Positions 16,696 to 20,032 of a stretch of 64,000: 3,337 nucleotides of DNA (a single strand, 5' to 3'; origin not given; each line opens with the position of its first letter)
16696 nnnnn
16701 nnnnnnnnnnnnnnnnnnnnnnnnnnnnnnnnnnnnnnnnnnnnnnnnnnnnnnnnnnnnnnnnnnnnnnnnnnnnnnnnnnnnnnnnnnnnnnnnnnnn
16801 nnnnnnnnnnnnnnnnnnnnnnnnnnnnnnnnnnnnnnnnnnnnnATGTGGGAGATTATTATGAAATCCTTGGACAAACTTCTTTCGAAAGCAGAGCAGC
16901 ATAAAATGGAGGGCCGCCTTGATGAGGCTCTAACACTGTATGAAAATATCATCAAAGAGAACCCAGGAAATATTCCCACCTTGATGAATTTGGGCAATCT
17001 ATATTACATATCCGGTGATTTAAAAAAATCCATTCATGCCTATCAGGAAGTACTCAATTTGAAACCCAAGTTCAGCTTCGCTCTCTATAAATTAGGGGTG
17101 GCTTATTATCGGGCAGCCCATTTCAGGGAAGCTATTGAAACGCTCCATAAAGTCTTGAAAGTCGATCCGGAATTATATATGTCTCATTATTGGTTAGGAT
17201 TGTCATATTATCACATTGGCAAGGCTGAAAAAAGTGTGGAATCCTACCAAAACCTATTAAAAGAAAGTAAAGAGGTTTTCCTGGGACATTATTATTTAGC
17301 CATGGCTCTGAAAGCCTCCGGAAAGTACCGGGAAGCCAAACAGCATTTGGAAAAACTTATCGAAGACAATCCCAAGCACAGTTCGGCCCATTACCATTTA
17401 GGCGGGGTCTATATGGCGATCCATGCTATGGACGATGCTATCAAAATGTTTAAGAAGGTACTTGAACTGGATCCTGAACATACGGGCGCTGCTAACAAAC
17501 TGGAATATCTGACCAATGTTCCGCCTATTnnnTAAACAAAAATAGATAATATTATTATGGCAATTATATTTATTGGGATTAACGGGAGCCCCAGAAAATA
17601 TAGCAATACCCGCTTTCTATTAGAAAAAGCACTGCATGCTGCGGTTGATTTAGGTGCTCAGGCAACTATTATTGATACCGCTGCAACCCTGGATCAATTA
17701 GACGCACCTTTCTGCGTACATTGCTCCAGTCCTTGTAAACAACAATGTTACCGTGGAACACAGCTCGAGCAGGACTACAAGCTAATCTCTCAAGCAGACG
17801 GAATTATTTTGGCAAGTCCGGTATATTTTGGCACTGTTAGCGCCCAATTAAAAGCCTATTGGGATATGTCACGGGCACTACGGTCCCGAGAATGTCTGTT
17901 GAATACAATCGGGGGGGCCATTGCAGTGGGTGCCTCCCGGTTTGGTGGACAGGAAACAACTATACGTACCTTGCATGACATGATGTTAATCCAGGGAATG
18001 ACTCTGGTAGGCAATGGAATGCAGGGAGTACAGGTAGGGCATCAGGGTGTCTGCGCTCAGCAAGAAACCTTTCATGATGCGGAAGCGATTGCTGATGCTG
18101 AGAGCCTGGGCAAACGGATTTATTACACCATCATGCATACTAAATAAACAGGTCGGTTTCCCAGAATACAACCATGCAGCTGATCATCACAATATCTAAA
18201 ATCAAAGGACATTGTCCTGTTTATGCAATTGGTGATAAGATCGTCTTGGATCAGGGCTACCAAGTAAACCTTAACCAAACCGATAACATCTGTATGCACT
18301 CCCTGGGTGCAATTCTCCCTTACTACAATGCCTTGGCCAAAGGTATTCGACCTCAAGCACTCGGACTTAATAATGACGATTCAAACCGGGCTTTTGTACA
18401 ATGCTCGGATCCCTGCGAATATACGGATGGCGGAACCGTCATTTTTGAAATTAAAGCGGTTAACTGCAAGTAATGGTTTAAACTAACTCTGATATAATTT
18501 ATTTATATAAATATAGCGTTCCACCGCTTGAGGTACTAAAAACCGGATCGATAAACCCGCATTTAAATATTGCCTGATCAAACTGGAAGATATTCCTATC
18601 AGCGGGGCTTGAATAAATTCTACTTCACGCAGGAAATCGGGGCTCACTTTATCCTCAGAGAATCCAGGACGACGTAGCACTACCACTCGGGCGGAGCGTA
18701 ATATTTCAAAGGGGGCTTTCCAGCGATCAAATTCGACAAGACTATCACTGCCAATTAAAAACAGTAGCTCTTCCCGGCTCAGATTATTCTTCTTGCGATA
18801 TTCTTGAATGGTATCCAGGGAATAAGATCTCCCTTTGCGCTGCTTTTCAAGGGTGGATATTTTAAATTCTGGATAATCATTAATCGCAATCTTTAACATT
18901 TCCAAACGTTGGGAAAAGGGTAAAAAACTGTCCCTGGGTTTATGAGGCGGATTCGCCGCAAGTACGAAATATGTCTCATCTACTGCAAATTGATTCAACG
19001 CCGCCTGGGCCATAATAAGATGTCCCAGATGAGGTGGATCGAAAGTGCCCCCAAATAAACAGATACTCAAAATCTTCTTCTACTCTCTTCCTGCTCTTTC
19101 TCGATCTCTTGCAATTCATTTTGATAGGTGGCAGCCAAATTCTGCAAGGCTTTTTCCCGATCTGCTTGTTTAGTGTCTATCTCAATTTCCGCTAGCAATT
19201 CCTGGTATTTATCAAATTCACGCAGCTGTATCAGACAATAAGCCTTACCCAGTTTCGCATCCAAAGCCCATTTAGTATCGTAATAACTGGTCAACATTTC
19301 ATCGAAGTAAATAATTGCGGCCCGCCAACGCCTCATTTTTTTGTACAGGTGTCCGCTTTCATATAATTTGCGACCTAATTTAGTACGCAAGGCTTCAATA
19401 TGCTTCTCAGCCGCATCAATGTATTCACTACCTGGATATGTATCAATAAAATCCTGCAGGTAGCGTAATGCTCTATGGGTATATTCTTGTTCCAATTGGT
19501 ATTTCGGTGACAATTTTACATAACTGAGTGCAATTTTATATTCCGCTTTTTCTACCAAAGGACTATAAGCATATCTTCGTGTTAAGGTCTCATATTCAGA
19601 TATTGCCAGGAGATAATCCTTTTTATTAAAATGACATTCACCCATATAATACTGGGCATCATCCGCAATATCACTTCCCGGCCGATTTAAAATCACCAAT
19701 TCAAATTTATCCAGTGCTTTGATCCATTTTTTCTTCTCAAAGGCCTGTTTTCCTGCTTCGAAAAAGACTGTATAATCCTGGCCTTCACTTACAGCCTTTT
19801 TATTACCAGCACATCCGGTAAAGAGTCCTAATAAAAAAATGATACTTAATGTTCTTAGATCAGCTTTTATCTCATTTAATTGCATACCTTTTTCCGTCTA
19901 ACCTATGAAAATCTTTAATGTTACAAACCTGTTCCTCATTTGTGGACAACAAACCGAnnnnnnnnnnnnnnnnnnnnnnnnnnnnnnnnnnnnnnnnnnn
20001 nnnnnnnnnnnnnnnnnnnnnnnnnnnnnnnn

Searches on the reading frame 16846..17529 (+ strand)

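Call 11: search_protein_families(library=pfam, proteins=[window:16846-17529:+], max_evalue=0.0001)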
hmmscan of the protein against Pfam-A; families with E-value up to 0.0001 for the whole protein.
window:16846-17529:+ (228 aa): 27 families (the best 25 are shown)
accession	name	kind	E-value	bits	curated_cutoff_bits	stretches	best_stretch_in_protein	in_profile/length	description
PF07719.23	TPR_2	-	1.7e-37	124.8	27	3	147-178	3-34/34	Tetratricopeptide repeat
PF00515.34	TPR_1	-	2.6e-33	112.9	27.8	2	45-76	3-34/34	Tetratricopeptide repeat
PF13174.12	TPR_6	-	2.9e-26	90.7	26.3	0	149-177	4-32/33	Tetratricopeptide repeat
PF13414.12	TPR_11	-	5.1e-26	90.5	26.8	1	50-89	1-40/42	TPR repeat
PF13432.12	TPR_16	-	9.3e-25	87.2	32.7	2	151-211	3-63/65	Tetratricopeptide repeat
PF14559.12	TPR_19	-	1.1e-24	86.9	25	2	157-212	3-58/68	Tetratricopeptide repeat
PF13181.12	TPR_8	-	1.8e-23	81.1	25.7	0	45-75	3-33/34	Tetratricopeptide repeat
PF13431.12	TPR_17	-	1.1e-21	75.6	24.4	0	31-62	1-32/34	Tetratricopeptide repeat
PF13428.12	TPR_14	-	2.2e-20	71.5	23.5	0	148-186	4-42/44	Tetratricopeptide repeat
PF13424.12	TPR_12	-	5.1e-19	68.7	30.1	1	24-74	25-76/77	Tetratricopeptide repeat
PF13176.12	TPR_7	-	1.7e-16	59.2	27.9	0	181-210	1-30/36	Tetratricopeptide repeat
PF24575.1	TPR_Slam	-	4.4e-15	56.4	35.2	0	131-198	35-100/104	Surface lipoprotein assembly modifier, N-terminal TPR repeats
PF12895.13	ANAPC3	-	1.5e-14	54.5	27.2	2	149-204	27-81/82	Anaphase-promoting complex, cyclosome, subunit 3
PF13374.12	TPR_10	-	2.1e-10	40.7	27.5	0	151-173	8-30/42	Tetratricopeptide repeat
PF23914.1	TPR_CcmH_CycH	-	4.8e-10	39.9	42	0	117-211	56-153/158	Cytochrome c-type biogenesis protein H TPR domain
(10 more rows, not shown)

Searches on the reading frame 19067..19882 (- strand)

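Call 11: search_protein_families(library=pfam, proteins=[window:19067-19882:-], max_evalue=0.0001)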
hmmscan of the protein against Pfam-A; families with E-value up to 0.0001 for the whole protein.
window:19067-19882:- (271 aa): 4 families
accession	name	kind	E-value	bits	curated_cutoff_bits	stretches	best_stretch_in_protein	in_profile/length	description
PF13525.12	YfiO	-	7.9e-20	71.9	25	1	38-208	6-179/203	Outer membrane lipoprotein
PF13174.12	TPR_6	-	2.7e-08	34.4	26.3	0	75-104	1-30/33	Tetratricopeptide repeat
PF07719.23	TPR_2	-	2.9e-05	24.3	27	0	75-100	2-27/34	Tetratricopeptide repeat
PF13432.12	TPR_16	-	7.7e-05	23.5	32.7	0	73-108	30-65/65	Tetratricopeptide repeat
